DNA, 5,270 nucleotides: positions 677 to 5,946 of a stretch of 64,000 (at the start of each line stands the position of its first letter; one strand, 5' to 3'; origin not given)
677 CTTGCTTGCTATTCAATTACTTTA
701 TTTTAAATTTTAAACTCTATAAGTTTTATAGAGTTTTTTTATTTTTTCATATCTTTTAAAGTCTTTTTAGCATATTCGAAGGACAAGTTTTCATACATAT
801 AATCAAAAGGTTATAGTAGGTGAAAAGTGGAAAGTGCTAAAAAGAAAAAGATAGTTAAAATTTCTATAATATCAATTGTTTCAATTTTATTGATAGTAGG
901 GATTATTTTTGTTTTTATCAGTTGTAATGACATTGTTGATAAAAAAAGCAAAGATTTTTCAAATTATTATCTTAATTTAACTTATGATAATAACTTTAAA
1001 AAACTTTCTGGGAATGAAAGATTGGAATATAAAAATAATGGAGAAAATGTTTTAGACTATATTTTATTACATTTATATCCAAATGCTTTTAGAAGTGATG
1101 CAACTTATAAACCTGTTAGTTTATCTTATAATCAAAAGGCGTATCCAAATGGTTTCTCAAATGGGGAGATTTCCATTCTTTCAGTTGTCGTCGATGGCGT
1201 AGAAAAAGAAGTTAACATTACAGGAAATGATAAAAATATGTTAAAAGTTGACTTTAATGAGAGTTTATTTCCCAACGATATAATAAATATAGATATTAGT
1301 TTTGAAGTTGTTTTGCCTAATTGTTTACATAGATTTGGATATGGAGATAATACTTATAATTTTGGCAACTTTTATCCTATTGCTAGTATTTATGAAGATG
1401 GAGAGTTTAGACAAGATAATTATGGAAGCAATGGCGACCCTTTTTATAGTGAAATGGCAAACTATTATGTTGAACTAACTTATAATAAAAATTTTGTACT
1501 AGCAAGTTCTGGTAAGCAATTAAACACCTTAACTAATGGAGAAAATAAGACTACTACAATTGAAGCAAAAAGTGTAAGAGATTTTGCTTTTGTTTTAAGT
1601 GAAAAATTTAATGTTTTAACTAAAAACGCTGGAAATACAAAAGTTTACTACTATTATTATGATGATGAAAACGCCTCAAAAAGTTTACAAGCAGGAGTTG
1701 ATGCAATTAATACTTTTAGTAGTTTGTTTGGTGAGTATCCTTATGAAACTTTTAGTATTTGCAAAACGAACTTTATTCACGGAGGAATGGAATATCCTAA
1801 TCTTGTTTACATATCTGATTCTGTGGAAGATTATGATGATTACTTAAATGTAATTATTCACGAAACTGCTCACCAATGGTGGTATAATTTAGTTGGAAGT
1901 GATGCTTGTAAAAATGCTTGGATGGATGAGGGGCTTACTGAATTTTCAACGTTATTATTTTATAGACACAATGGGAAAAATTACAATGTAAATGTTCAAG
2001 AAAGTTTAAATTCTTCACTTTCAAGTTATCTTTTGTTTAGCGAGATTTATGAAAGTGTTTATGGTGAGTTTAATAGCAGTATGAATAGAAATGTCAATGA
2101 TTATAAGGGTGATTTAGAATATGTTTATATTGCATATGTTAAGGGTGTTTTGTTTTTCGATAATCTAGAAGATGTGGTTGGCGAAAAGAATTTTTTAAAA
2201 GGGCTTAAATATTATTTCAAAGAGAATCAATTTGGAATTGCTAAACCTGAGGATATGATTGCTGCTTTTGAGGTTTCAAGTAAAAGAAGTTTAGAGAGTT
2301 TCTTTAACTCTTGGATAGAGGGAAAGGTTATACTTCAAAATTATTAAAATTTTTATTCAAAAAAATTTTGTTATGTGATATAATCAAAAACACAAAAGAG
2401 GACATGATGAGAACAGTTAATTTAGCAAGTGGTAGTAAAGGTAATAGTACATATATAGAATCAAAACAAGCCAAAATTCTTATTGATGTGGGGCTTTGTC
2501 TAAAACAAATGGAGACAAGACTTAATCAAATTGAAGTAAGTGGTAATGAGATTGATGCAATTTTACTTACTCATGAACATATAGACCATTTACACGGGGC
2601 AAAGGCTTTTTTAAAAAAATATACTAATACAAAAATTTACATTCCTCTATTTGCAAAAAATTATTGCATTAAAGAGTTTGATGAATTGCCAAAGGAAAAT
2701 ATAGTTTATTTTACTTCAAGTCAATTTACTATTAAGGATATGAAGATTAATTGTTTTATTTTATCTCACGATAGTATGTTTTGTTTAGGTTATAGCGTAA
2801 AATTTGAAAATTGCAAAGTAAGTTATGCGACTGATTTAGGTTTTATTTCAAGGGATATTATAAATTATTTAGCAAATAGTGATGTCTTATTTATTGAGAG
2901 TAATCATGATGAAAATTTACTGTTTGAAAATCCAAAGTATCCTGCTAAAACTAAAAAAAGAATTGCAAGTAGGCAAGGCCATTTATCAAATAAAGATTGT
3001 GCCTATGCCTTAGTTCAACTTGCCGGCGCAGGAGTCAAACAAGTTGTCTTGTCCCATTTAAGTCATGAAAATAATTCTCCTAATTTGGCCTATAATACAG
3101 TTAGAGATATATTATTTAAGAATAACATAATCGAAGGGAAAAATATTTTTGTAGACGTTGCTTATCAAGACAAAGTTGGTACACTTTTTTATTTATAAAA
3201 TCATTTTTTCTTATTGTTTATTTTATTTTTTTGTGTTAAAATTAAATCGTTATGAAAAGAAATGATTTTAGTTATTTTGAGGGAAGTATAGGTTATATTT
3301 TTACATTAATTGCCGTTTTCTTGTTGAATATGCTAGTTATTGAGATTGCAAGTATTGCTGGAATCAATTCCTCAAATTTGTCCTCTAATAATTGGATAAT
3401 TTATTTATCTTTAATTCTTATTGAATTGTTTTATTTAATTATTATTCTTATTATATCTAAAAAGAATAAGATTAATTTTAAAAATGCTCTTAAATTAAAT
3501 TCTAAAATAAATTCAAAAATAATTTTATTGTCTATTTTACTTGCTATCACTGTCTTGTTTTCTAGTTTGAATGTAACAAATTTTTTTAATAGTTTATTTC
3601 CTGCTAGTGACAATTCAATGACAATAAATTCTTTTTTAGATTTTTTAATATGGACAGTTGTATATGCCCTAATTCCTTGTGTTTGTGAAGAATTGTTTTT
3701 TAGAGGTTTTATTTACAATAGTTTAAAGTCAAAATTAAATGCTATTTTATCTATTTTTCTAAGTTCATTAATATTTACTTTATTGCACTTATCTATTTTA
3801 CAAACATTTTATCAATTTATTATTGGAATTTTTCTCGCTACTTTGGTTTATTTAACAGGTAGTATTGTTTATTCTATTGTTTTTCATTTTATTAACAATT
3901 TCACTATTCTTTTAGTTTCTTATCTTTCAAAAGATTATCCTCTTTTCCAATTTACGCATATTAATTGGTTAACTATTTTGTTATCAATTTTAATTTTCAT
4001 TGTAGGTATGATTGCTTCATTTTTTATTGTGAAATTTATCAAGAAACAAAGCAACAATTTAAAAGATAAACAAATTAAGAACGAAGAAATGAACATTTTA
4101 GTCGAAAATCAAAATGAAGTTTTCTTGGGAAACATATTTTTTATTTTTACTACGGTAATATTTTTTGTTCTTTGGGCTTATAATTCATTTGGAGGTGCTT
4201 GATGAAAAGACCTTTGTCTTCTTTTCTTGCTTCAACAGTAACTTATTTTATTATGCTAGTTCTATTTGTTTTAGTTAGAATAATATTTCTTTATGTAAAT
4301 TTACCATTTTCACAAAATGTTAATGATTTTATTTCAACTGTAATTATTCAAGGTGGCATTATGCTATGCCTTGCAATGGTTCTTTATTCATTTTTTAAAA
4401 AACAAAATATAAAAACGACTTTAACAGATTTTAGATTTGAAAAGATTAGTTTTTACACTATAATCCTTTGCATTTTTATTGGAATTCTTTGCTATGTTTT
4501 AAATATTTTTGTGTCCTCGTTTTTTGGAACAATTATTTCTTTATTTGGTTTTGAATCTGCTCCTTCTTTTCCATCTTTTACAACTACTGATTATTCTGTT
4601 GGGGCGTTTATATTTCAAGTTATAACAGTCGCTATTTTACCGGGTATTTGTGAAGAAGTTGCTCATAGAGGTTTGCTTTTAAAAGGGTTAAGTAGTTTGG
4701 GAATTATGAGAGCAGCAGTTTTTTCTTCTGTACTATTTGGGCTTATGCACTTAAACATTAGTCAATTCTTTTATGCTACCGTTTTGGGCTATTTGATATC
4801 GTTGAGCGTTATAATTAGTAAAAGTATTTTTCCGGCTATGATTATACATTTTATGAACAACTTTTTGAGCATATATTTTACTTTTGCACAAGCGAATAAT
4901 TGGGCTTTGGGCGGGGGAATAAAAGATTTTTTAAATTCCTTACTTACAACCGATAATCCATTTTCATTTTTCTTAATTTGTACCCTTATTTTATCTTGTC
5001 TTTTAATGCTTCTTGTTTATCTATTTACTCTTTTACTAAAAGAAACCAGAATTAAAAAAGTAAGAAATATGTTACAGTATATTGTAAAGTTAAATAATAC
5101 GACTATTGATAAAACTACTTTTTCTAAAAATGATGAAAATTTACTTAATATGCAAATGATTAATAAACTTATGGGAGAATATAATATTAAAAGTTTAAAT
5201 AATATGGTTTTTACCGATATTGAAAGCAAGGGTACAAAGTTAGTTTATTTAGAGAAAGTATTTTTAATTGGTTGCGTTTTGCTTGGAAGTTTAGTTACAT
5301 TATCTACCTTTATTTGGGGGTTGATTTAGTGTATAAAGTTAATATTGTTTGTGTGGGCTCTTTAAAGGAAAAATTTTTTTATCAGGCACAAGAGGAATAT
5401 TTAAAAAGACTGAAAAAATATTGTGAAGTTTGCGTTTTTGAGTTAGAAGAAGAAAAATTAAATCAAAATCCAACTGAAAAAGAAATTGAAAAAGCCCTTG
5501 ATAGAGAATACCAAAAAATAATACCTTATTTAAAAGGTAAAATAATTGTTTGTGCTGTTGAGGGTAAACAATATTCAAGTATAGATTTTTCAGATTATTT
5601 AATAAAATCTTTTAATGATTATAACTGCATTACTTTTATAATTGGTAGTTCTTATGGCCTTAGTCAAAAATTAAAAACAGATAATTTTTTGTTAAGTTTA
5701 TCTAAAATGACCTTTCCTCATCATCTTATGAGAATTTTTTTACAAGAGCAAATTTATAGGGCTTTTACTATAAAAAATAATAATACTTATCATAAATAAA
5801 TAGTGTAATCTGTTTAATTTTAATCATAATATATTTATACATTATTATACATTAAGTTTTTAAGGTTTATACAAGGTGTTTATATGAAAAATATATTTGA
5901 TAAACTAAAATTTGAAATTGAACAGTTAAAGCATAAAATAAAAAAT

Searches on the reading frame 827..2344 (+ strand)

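Call 8: search_protein_families(library=pfam, proteins=[window:827-2344:+])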
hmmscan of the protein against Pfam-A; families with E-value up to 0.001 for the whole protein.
window:827-2344:+ (506 aa): 1 family
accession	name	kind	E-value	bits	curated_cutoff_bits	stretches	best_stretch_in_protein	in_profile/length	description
PF01433.26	Peptidase_M1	-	2.9e-24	86.3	27.7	1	291-496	7-218/218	Peptidase family M1 domain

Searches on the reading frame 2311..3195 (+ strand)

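Call 87: search_protein_families(library=pfam, proteins=[window:2311-3195:+], max_evalue=0.01)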
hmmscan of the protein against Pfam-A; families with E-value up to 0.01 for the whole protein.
window:2311-3195:+ (295 aa): 5 families
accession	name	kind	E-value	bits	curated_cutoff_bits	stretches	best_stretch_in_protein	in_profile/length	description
PF12706.13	Lactamase_B_2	-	6e-20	72.1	27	1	56-249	3-199/200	Beta-lactamase superfamily domain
PF00753.33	Lactamase_B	-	1.2e-15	58.4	22.7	1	43-118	5-81/196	Metallo-beta-lactamase superfamily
PF16661.11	Lactamase_B_6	-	2e-05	24.5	27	1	50-110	3-70/193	Metallo-beta-lactamase superfamily domain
PF13483.12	Lactamase_B_3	-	0.00069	20.1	24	1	45-194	8-130/160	Beta-lactamase superfamily domain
PF23023.1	Anti-Pycsar_Apyc1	-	0.003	17.5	50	1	44-105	20-80/250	Anti-Pycsar protein Apyc1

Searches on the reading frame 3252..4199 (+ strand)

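Call 87: search_protein_families(library=pfam, proteins=[window:3252-4199:+], max_evalue=0.01)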
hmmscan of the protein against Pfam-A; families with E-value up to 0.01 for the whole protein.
window:3252-4199:+ (316 aa): 1 family
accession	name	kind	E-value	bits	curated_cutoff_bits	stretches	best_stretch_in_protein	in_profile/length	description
PF02517.21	Rce1-like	-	8.9e-21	74.4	22.4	1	131-217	4-92/93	Type II CAAX prenyl endopeptidase Rce1-like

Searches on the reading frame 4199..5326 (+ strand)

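Call 87: search_protein_families(library=pfam, proteins=[window:4199-5326:+], max_evalue=0.01)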
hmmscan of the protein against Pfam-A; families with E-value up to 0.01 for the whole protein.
window:4199-5326:+ (376 aa): 1 family
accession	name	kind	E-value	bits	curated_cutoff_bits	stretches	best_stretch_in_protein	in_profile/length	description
PF02517.21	Rce1-like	-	4.9e-18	65.6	22.4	1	137-223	4-93/93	Type II CAAX prenyl endopeptidase Rce1-like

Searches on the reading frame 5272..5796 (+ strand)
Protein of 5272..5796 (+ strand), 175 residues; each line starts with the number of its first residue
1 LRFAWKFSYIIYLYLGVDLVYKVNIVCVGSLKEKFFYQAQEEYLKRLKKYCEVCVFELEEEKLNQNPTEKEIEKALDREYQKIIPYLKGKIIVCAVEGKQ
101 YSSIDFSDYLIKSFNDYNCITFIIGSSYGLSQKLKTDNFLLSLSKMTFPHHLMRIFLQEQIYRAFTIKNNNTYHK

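Call 87: search_protein_families(library=pfam, proteins=[window:5272-5796:+], max_evalue=0.01)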
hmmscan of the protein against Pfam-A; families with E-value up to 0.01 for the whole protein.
window:5272-5796:+ (175 aa): 1 family
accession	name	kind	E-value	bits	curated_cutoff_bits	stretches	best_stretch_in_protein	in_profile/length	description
PF02590.22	SPOUT_MTase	-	2e-43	148.5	27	1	22-174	2-154/154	Predicted SPOUT methyltransferase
